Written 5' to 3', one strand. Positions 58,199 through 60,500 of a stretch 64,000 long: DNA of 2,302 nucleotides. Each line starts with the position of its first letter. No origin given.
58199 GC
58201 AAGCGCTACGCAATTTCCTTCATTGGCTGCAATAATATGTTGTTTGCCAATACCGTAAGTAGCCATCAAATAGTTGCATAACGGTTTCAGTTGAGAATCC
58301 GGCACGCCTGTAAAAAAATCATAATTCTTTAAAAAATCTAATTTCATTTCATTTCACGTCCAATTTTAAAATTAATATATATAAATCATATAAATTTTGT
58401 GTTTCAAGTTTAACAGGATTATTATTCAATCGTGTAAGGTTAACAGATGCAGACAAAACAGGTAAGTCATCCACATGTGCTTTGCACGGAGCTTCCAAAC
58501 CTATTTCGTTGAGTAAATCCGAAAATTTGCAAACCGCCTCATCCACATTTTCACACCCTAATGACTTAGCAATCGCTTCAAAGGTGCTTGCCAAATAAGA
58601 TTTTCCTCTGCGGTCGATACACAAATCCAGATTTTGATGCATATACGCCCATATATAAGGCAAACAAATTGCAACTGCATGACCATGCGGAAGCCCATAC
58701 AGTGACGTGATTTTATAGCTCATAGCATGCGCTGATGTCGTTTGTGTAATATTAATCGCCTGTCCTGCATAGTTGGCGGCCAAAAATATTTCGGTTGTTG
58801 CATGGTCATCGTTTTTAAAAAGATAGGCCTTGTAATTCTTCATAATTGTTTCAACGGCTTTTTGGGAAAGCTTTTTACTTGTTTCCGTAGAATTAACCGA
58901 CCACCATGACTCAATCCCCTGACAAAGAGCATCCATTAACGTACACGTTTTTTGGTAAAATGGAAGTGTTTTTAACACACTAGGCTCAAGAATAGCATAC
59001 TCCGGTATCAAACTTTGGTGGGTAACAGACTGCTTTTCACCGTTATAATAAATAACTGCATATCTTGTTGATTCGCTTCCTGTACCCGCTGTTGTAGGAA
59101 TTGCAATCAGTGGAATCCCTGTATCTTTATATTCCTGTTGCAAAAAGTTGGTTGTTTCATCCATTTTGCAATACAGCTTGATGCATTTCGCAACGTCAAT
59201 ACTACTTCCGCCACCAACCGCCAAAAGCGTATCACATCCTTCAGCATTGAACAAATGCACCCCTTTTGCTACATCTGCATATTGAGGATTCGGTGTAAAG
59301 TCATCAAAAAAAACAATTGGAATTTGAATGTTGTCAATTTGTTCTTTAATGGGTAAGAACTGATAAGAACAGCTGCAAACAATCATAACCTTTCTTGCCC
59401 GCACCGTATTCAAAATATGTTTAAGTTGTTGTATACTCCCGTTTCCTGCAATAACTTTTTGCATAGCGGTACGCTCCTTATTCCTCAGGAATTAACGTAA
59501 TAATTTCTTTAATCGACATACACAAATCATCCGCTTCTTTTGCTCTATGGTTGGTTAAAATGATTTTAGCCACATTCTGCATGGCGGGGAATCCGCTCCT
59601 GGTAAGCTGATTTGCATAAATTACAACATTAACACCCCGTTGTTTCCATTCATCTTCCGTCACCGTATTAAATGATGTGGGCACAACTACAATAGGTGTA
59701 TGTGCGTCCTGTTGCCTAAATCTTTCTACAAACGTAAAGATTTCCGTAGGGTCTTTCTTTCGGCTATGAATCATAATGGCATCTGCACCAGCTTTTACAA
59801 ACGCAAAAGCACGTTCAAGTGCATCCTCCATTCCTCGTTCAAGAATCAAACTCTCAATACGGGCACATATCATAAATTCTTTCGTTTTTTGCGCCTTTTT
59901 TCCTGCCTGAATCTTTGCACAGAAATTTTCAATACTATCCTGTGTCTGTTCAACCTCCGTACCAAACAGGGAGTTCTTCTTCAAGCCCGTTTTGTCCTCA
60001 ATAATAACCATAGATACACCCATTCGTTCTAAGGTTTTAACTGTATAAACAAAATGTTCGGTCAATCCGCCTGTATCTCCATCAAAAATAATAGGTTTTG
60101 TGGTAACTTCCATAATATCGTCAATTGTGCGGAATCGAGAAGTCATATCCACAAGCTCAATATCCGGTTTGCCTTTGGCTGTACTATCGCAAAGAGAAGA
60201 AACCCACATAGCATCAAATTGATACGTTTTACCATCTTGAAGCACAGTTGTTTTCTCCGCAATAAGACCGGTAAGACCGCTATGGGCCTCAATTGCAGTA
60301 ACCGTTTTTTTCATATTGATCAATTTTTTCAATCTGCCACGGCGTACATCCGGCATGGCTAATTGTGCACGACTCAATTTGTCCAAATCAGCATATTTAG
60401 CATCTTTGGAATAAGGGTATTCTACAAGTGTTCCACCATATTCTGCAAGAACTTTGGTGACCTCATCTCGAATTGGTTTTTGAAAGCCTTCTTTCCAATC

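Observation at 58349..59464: Fe-alcohol dehydrogenase in place of an AEP transaminase: predicted 2-hydroxyethylphosphonate (not 2-AEP) head group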

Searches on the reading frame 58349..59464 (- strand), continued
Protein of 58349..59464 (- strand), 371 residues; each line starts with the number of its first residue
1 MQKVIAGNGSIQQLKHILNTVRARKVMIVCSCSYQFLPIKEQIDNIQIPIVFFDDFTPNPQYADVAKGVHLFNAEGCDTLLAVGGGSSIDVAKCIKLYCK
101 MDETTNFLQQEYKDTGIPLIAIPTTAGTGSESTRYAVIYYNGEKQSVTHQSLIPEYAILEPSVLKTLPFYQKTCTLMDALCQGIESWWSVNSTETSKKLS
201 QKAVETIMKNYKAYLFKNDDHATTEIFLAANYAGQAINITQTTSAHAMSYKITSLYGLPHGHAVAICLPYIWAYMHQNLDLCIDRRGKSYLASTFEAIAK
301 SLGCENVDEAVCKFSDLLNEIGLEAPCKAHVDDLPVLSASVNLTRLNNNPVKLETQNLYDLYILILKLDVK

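Call 48: search_protein_families(library=ncbifam, proteins=[L016:3974-5071:+, L015:3953-5110:+, L017:3968-5125:+, L018:3974-5131:+, L019:465-1595:+, L020:342-1496:+, L021:3998-5128:+, L005:11995-13116:+, L006:11974-13083:+], max_evalue=1e-40)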
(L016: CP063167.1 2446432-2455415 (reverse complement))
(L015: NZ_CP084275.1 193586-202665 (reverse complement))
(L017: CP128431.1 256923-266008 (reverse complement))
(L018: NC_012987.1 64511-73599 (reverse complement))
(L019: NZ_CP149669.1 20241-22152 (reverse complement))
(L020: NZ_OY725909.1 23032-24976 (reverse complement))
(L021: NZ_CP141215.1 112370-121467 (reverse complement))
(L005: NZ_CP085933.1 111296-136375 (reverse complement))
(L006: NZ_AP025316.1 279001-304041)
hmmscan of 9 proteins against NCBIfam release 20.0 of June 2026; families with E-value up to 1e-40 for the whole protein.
L016:3974-5071:+ (365 aa): 7 families
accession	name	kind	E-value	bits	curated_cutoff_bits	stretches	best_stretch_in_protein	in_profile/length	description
TIGR03405.1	Phn_Fe-ADH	equivalog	2.5e-158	526.5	423.7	1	5-359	1-355/355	iron-containing alcohol dehydrogenase PsrA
TIGR02638.1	lactal_redase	equivalog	2.6e-54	184.5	523.15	1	11-295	10-295/379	lactaldehyde reductase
NF010378.0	PRK13805.1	equivalog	1.2e-51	175.5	951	1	10-292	464-757/872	bifunctional acetaldehyde-CoA/alcohol dehydrogenase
NF041833.1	Fe_ADH_ErcA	equivalog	6.9e-51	173.5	550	1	12-349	12-358/382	alcohol dehydrogenase-like regulatory protein ErcA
NF058672.1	4HyButDHCUPNE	equivalog_domain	3.7e-49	167.9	500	1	15-349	14-354/378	4-hydroxybutyrate dehydrogenase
NF007911.0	PRK10624.1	equivalog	4.5e-49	167.4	537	1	11-291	11-290/382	lactaldehyde reductase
NF053866.1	CholDhdGbsBBac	equivalog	7.3e-46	156.5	550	1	5-299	12-308/392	choline dehydrogenase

L015:3953-5110:+ (385 aa): 10 families
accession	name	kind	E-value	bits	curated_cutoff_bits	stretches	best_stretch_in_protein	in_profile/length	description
NF041833.1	Fe_ADH_ErcA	equivalog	6.2e-87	292.2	550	1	9-385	8-382/382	alcohol dehydrogenase-like regulatory protein ErcA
NF050025.1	SulfAcetaldRedSarD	equivalog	2.3e-81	273.6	700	1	4-385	3-385/385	sulfoacetaldehyde reductase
TIGR02638.1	lactal_redase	equivalog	5e-74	249.4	523.15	1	17-381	15-379/379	lactaldehyde reductase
NF007911.0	PRK10624.1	equivalog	7.5e-72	242.4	537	1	16-385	15-382/382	lactaldehyde reductase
NF058672.1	4HyButDHCUPNE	equivalog_domain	2.2e-70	237.7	500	1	14-384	12-377/378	4-hydroxybutyrate dehydrogenase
NF007363.0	PRK09860.1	equivalog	6.6e-68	229.6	581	1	32-384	32-382/383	L-threonine dehydrogenase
NF053866.1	CholDhdGbsBBac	equivalog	7.9e-68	228.9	550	1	11-385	17-391/392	choline dehydrogenase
NF010378.0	PRK13805.1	equivalog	1.8e-63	214.7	951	1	31-383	482-862/872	bifunctional acetaldehyde-CoA/alcohol dehydrogenase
NF011998.0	PRK15454.1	equivalog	5.5e-59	199.9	556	1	6-384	24-394/395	ethanolamine utilization ethanol dehydrogenase EutG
TIGR03405.1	Phn_Fe-ADH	equivalog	1e-48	165.9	423.7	1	28-363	20-348/355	iron-containing alcohol dehydrogenase PsrA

L017:3968-5125:+ (385 aa): 10 families
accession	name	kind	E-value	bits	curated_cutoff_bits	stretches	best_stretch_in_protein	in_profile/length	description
NF041833.1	Fe_ADH_ErcA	equivalog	4.4e-90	302.5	550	1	12-385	11-382/382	alcohol dehydrogenase-like regulatory protein ErcA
TIGR02638.1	lactal_redase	equivalog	6.9e-79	265.4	523.15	1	16-381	14-379/379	lactaldehyde reductase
NF050025.1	SulfAcetaldRedSarD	equivalog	5.4e-77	259.2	700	1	4-380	3-380/385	sulfoacetaldehyde reductase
NF058672.1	4HyButDHCUPNE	equivalog_domain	1.9e-76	257.7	500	1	12-382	10-375/378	4-hydroxybutyrate dehydrogenase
NF053866.1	CholDhdGbsBBac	equivalog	1e-73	248.2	550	1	8-384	14-390/392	choline dehydrogenase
NF007911.0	PRK10624.1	equivalog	9.1e-73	245.4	537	1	16-384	15-381/382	lactaldehyde reductase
NF011998.0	PRK15454.1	equivalog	4.4e-69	233.1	556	1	6-383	24-393/395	ethanolamine utilization ethanol dehydrogenase EutG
NF010378.0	PRK13805.1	equivalog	2.9e-66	223.9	951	1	11-360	464-840/872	bifunctional acetaldehyde-CoA/alcohol dehydrogenase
NF007363.0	PRK09860.1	equivalog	5.2e-63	213.4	581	1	31-384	31-382/383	L-threonine dehydrogenase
TIGR03405.1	Phn_Fe-ADH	equivalog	8.9e-56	189.2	423.7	1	20-363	12-348/355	iron-containing alcohol dehydrogenase PsrA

L018:3974-5131:+ (385 aa): 10 families
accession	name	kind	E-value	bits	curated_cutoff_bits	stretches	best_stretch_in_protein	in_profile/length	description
NF041833.1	Fe_ADH_ErcA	equivalog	1.3e-84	284.6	550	1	13-384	12-381/382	alcohol dehydrogenase-like regulatory protein ErcA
NF050025.1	SulfAcetaldRedSarD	equivalog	1.7e-78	264.1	700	1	4-383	3-383/385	sulfoacetaldehyde reductase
TIGR02638.1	lactal_redase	equivalog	5.1e-75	252.6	523.15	1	23-381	21-379/379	lactaldehyde reductase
NF007363.0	PRK09860.1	equivalog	1.7e-72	244.6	581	1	33-384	33-382/383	L-threonine dehydrogenase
NF007911.0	PRK10624.1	equivalog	3.1e-72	243.6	537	1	21-384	20-381/382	lactaldehyde reductase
NF058672.1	4HyButDHCUPNE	equivalog_domain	1.8e-70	238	500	1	13-383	11-376/378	4-hydroxybutyrate dehydrogenase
NF053866.1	CholDhdGbsBBac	equivalog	1.3e-69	234.8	550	1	6-384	12-390/392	choline dehydrogenase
NF010378.0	PRK13805.1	equivalog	1.6e-62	211.5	951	1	32-351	483-827/872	bifunctional acetaldehyde-CoA/alcohol dehydrogenase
NF011998.0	PRK15454.1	equivalog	1.6e-62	211.5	556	1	32-384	50-394/395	ethanolamine utilization ethanol dehydrogenase EutG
TIGR03405.1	Phn_Fe-ADH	equivalog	1.6e-51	175.2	423.7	1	12-363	7-348/355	iron-containing alcohol dehydrogenase PsrA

L019:465-1595:+ (376 aa): 10 families
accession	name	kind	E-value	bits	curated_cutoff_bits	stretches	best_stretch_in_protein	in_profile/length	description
NF010378.0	PRK13805.1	equivalog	8.2e-120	401.1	951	1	3-373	458-861/872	bifunctional acetaldehyde-CoA/alcohol dehydrogenase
NF041833.1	Fe_ADH_ErcA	equivalog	7.6e-87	291.9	550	1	20-373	25-379/382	alcohol dehydrogenase-like regulatory protein ErcA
TIGR02638.1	lactal_redase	equivalog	1.6e-84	283.9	523.15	1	11-370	11-377/379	lactaldehyde reductase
NF007911.0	PRK10624.1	equivalog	2.8e-78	263.5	537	1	12-375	13-381/382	lactaldehyde reductase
NF053866.1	CholDhdGbsBBac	equivalog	2.8e-74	250.1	550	1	2-373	10-388/392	choline dehydrogenase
NF058672.1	4HyButDHCUPNE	equivalog_domain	7.6e-68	229.4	500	1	5-373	5-375/378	4-hydroxybutyrate dehydrogenase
NF007363.0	PRK09860.1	equivalog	1.2e-65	222.2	581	1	17-373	23-380/383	L-threonine dehydrogenase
NF011998.0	PRK15454.1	equivalog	9.2e-58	195.8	556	1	28-371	52-390/395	ethanolamine utilization ethanol dehydrogenase EutG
TIGR03405.1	Phn_Fe-ADH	equivalog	8.4e-55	186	423.7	1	8-275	5-290/355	iron-containing alcohol dehydrogenase PsrA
NF050025.1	SulfAcetaldRedSarD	equivalog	3.3e-54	184.2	700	1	9-373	10-382/385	sulfoacetaldehyde reductase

L020:342-1496:+ (384 aa): 11 families
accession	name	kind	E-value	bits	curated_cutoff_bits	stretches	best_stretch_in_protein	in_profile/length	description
TIGR02638.1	lactal_redase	equivalog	3.5e-195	648.1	523.15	1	1-380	1-379/379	lactaldehyde reductase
NF007911.0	PRK10624.1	equivalog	1.1e-189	630.3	537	1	1-384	2-382/382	lactaldehyde reductase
NF041833.1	Fe_ADH_ErcA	equivalog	1e-107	360.6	550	1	11-384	12-382/382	alcohol dehydrogenase-like regulatory protein ErcA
NF007363.0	PRK09860.1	equivalog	5e-101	338.6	581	1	24-383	26-382/383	L-threonine dehydrogenase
NF053866.1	CholDhdGbsBBac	equivalog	5.3e-90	301.9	550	1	13-384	21-391/392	choline dehydrogenase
NF010378.0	PRK13805.1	equivalog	5.7e-88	295.7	951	1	8-384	463-864/872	bifunctional acetaldehyde-CoA/alcohol dehydrogenase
NF058672.1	4HyButDHCUPNE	equivalog_domain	1.3e-76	258.3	500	1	11-383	11-377/378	4-hydroxybutyrate dehydrogenase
NF011998.0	PRK15454.1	equivalog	1.6e-71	241.1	556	1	11-382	31-393/395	ethanolamine utilization ethanol dehydrogenase EutG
TIGR04266.1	NDMA_methanol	equivalog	2.6e-67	227.4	625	1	11-348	20-358/420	NDMA-dependent methanol dehydrogenase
NF050025.1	SulfAcetaldRedSarD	equivalog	4.3e-61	206.9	700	1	12-384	13-385/385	sulfoacetaldehyde reductase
TIGR03405.1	Phn_Fe-ADH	equivalog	1.9e-50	171.6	423.7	1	31-359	25-344/355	iron-containing alcohol dehydrogenase PsrA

L021:3998-5128:+ (376 aa): 10 families
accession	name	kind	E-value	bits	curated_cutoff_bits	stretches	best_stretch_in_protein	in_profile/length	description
NF041833.1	Fe_ADH_ErcA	equivalog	5.8e-86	289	550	1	22-375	31-381/382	alcohol dehydrogenase-like regulatory protein ErcA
NF050025.1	SulfAcetaldRedSarD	equivalog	3.7e-82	276.2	700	1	23-364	32-373/385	sulfoacetaldehyde reductase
TIGR02638.1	lactal_redase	equivalog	9.5e-74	248.5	523.15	1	21-372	29-379/379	lactaldehyde reductase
NF053866.1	CholDhdGbsBBac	equivalog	1.2e-71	241.4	550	1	23-373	39-388/392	choline dehydrogenase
NF007911.0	PRK10624.1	equivalog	5.4e-68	229.7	537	1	21-373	30-379/382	lactaldehyde reductase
NF058672.1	4HyButDHCUPNE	equivalog_domain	1.1e-67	228.8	500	1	25-374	33-376/378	4-hydroxybutyrate dehydrogenase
NF010378.0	PRK13805.1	equivalog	8.5e-62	209.1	951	1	20-374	481-862/872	bifunctional acetaldehyde-CoA/alcohol dehydrogenase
NF007363.0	PRK09860.1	equivalog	4.6e-60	203.7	581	1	24-375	34-382/383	L-threonine dehydrogenase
NF011998.0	PRK15454.1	equivalog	1.4e-57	195.2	556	1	24-374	52-393/395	ethanolamine utilization ethanol dehydrogenase EutG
TIGR03405.1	Phn_Fe-ADH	equivalog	6.2e-51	173.3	423.7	1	12-354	14-348/355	iron-containing alcohol dehydrogenase PsrA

L005:11995-13116:+ (373 aa): 1 family
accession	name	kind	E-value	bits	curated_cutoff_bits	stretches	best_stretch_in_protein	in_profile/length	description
NF041833.1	Fe_ADH_ErcA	equivalog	5e-41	141.1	550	1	14-369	23-379/382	alcohol dehydrogenase-like regulatory protein ErcA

L006:11974-13083:+ (369 aa): 4 families
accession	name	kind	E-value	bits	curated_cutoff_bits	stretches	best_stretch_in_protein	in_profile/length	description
TIGR03405.1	Phn_Fe-ADH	equivalog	7.7e-49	166.4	423.7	1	28-283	27-293/355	iron-containing alcohol dehydrogenase PsrA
NF041833.1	Fe_ADH_ErcA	equivalog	3.4e-48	164.7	550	1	6-286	12-299/382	alcohol dehydrogenase-like regulatory protein ErcA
NF010378.0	PRK13805.1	equivalog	6.3e-47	159.9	951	1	8-294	468-773/872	bifunctional acetaldehyde-CoA/alcohol dehydrogenase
TIGR02638.1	lactal_redase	equivalog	3.9e-43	147.7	523.15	1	2-288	7-302/379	lactaldehyde reductase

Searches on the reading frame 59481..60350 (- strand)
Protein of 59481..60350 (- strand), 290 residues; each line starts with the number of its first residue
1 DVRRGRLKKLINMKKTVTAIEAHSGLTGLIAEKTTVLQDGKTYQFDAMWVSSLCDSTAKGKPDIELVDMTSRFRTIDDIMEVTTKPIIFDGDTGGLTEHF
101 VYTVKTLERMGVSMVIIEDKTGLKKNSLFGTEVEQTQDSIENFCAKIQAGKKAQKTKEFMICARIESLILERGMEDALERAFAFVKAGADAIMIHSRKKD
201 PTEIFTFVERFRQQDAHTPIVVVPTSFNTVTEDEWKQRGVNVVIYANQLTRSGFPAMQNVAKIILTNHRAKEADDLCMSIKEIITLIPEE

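Call 57: search_dna_similar(query=window:59481-60350:-, collection=plasmids, mode=protein, max_rows=40, max_evalue=1e-30)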
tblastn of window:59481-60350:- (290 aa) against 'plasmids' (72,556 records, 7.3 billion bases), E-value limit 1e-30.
Records with a match: 94; places in all: 98; records where one place covers at least 80% of the query: 92.
Best place of each record, by identity: 80-90% 1; 60-80% 1; <60% 92.
By first word of the organism name: Candidatus 22; Rhizobium 10; Bradyrhizobium 10; Mycetohabitans 9; Sinorhizobium 9; Pantoea 7; Burkholderia 5; Mesorhizobium 5; Agrobacterium 3; Streptomyces 2; and 12 more.
By predicted mobility (MOB-suite, as given by PLSDB): non-mobilizable 70; conjugative 21; mobilizable 3.
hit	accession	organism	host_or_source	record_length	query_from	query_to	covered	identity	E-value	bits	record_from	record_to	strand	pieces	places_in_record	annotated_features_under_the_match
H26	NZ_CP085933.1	Segatella copri DSM 18205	-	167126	1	290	100%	89.3%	6e-174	540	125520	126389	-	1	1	aepX: phosphoenolpyruvate mutase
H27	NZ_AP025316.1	Fulvitalea axinellae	-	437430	1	288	99%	61.8%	5e-115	370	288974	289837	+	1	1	aepX: phosphoenolpyruvate mutase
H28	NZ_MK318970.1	Rhizobium rhizogenes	-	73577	1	288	99%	50.7%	8e-95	313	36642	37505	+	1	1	aepX: phosphoenolpyruvate mutase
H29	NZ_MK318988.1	Rhizobium rhizogenes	-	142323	1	288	99%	50.7%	8e-95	313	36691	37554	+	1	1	aepX: phosphoenolpyruvate mutase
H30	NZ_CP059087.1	Pantoea agglomerans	Allium cepa,diseased onion bulb,bulb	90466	7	288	97%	50.5%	6e-85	284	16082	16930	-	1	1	aepX: phosphoenolpyruvate mutase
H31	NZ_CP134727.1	Pantoea agglomerans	Allium cepa,cell culture,bulb ...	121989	7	288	97%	50.5%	6e-85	284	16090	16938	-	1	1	aepX: phosphoenolpyruvate mutase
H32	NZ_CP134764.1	Pantoea agglomerans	Allium cepa,cell culture,bulb ...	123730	7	288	97%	50.5%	6e-85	284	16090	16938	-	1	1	aepX: phosphoenolpyruvate mutase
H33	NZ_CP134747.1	Pantoea agglomerans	Allium cepa,cell culture,leaf ...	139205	7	288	97%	50.5%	6e-85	284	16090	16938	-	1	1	aepX: phosphoenolpyruvate mutase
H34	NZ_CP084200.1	Pantoea agglomerans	Allium cepa,mixed culture,whole plant ...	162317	7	288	97%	50.5%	6e-85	284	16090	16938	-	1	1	aepX: phosphoenolpyruvate mutase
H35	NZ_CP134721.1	Pantoea agglomerans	Allium cepa,cell culture,bulb ...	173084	7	288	97%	50.5%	6e-85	284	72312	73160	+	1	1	aepX: phosphoenolpyruvate mutase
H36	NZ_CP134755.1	Pantoea agglomerans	Allium cepa,cell culture,bulb ...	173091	7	288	97%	50.5%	6e-85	284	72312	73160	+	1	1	aepX: phosphoenolpyruvate mutase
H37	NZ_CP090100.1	Rhizobium leguminosarum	Trifolium pratense,Cell culture,Plant ...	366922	7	284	96%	48.6%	5e-82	276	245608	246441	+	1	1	aepX: phosphoenolpyruvate mutase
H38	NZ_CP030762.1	Rhizobium leguminosarum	Genomic DNA from Bacterial pure culture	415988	7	284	96%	48.6%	5e-82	276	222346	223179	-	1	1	aepX: phosphoenolpyruvate mutase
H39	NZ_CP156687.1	Burkholderia stagnalis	Bacterial cells,soils collected in ...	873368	3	288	99%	46.9%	1e-84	283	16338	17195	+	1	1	aepX: phosphoenolpyruvate mutase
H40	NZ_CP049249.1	Rhizobium rhizoryzae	cell culture,soil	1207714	7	284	96%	47.5%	4e-82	276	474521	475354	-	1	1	none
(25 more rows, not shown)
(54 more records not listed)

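Call 58: get_annotated_region(hit=H39, flank=7000)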
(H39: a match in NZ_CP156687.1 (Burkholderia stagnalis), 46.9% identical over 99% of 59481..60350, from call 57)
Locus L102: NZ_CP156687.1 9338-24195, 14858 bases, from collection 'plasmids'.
description: Burkholderia stagnalis strain YJ-2 plasmid plas2, complete sequence
organism: Burkholderia stagnalis (NCBI taxid 1503054)
taxonomy: Bacteria; Pseudomonadota; Betaproteobacteria; Burkholderiales; Burkholderiaceae; Burkholderia; Burkholderia stagnalis
host: -; source: Bacterial cells,soils collected in Guangdong Province, China; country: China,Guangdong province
typing (MOB-suite, as given by PLSDB): non-mobilizable
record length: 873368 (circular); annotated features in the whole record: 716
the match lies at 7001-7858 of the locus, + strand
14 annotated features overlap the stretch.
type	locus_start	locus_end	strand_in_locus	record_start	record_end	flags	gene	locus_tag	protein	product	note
CDS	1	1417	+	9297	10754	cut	hydA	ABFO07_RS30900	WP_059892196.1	dihydropyrimidinase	GO:0008152 - metabolic process [Evidence IEA]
CDS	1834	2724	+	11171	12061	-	-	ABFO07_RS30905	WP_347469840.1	nucleoside-specific channel-forming protein Tsx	-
CDS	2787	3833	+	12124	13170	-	-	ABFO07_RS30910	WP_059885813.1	purine nucleoside permease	-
CDS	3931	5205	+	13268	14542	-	-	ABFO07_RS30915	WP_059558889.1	NupC/NupG family nucleoside CNT transporter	GO:1901642 - nucleoside transmembrane transport [Evidence IEA]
CDS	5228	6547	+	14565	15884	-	deoA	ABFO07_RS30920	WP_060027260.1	thymidine phosphorylase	GO:0006139 - nucleobase-containing compound metabolic process [Evidence IEA]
CDS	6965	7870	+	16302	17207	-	aepX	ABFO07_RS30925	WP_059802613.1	phosphoenolpyruvate mutase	GO:0019634 - organic phosphonate metabolic process [Evidence IEA]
CDS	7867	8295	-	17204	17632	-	-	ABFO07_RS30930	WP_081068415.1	6,7-dimethyl-8-ribityllumazine synthase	-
CDS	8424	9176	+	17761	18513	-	-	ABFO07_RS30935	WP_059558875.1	hypothetical protein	-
CDS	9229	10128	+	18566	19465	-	-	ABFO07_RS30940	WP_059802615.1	3-keto-5-aminohexanoate cleavage protein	-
CDS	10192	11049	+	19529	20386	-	-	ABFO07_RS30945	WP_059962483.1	DMT family transporter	GO:0055085 - transmembrane transport [Evidence IEA]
CDS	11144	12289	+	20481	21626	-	-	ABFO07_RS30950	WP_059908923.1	hypothetical protein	-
CDS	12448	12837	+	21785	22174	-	-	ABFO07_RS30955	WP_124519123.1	cytidine deaminase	GO:0009972 - cytidine deamination [Evidence IEA]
CDS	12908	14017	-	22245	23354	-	-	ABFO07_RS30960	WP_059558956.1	aromatic ring-hydroxylating dioxygenase subunit alpha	-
CDS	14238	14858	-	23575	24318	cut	msrA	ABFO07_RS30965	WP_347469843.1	peptide-methionine (S)-S-oxide reductase MsrA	GO:0030091 - protein repair [Evidence IEA]; GO:0006979 - response to oxidative stress [Evidence IEA]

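Call 59: get_annotated_region(hit=H28, flank=7000)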
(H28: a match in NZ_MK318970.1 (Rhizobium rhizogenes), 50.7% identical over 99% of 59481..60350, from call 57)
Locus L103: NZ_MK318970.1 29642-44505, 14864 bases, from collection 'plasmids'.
description: Rhizobium rhizogenes strain C5.7 plasmid pC5.7d, complete sequence
organism: Rhizobium rhizogenes (NCBI taxid 359)
taxonomy: Bacteria; Pseudomonadota; Alphaproteobacteria; Hyphomicrobiales; Rhizobiaceae; Rhizobium; Rhizobium rhizogenes
host: -; source: -; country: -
typing (MOB-suite, as given by PLSDB): non-mobilizable; mating-pair formation MPF_T
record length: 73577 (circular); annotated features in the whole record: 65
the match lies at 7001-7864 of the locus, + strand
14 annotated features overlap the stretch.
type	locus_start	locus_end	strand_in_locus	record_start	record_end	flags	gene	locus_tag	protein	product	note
CDS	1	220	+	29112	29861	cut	-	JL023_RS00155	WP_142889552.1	NAD(P)H-dependent oxidoreductase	-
CDS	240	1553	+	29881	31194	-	-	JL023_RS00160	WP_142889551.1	aspartate aminotransferase family protein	-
CDS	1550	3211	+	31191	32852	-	-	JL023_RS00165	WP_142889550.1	M28 family peptidase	-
CDS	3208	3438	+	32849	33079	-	-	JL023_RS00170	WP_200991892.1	hypothetical protein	-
CDS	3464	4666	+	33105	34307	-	aepY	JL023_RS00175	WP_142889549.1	phosphonopyruvate decarboxylase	GO:0017000 - antibiotic biosynthetic process [Evidence IEA]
CDS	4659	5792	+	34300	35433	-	-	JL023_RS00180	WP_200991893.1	2-aminoethylphosphonate--pyruvate transaminase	GO:0019700 - organic phosphonate catabolic process [Evidence IEA]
CDS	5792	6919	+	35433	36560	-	-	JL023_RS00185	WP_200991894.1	PQQ-binding-like beta-propeller repeat protein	-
CDS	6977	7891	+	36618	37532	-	aepX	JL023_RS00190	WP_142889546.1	phosphoenolpyruvate mutase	GO:0019634 - organic phosphonate metabolic process [Evidence IEA]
CDS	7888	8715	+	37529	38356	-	-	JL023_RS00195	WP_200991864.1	amidohydrolase family protein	-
CDS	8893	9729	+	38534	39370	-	-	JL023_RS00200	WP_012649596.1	TIM barrel protein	-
CDS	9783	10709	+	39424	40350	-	-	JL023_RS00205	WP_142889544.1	hypothetical protein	-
CDS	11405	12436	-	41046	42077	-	-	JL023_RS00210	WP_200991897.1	IS110 family transposase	-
CDS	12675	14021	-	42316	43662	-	phnE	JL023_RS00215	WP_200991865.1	phosphonate ABC transporter, permease protein PhnE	GO:0015716 - organic phosphonate transport [Evidence IEA]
CDS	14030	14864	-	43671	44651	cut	phnE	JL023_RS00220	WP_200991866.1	phosphonate ABC transporter, permease protein PhnE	GO:0015716 - organic phosphonate transport [Evidence IEA]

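Call 83: search_protein_families(library=ncbifam, proteins=[L103:4659-5792:+], max_evalue=0.001)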
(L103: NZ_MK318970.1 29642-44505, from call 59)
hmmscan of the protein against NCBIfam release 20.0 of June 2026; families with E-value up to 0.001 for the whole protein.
L103:4659-5792:+ (377 aa): 23 families
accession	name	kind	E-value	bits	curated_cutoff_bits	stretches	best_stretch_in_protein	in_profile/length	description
NF010006.0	PRK13479.1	equivalog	2.3e-142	474.5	296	1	8-366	5-363/369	2-aminoethylphosphonate--pyruvate transaminase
TIGR03301.1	PhnW-AepZ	equivalog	1.1e-134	449.3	360.8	1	10-363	1-354/355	2-aminoethylphosphonate aminotransferase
TIGR02326.1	transamin_PhnW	equivalog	1.7e-130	435.3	400.8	1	9-364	4-360/363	2-aminoethylphosphonate--pyruvate transaminase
NF046070.1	PyrdoxPyrvTramin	equivalog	1.3e-44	152.6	600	1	10-348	7-347/369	pyridoxamine--pyruvate transaminase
NF045640.1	AspGlyoxATaseBhcA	equivalog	8.4e-24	84.2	650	1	12-264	8-264/395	L-aspartate--glyoxylate aminotransferase BhcA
TIGR01977.1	am_tr_V_EF2568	hypoth_equivalog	1.9e-15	56.7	377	1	42-211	49-214/376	cysteine desulfurase family protein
NF040779.1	Sec_lyase_SclA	exception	3.8e-13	49.1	525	1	26-210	31-213/378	selenocysteine lyase SclA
TIGR04343.1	egtE_PLP_lyase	equivalog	2.9e-10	39.5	400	1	64-221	76-216/370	ergothioneine biosynthesis PLP-dependent enzyme EgtE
TIGR03402.1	FeS_nifS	equivalog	1.2e-09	37.4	530.75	1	96-197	101-199/379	cysteine desulfurase NifS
NF010611.0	PRK14012.1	equivalog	1.5e-08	34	548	1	104-207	118-218/406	IscS subfamily cysteine desulfurase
TIGR01979.1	sufS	subfamily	2.2e-08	33.4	475.1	1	99-262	126-290/403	SufS family cysteine desulfurase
TIGR03235.1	DNA_S_dndA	equivalog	2.6e-08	33.6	480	1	102-212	109-215/353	cysteine desulfurase DndA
TIGR02006.1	IscS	equivalog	6.7e-08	31.9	643.2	1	104-209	114-216/402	IscS subfamily cysteine desulfurase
TIGR01364.1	serC_1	equivalog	8.2e-08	31.5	443.6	1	33-267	38-259/358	phosphoserine transaminase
NF003764.0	PRK05355.1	equivalog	4.2e-07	29.2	253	1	32-267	40-258/357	3-phosphoserine/phosphohydroxythreonine transaminase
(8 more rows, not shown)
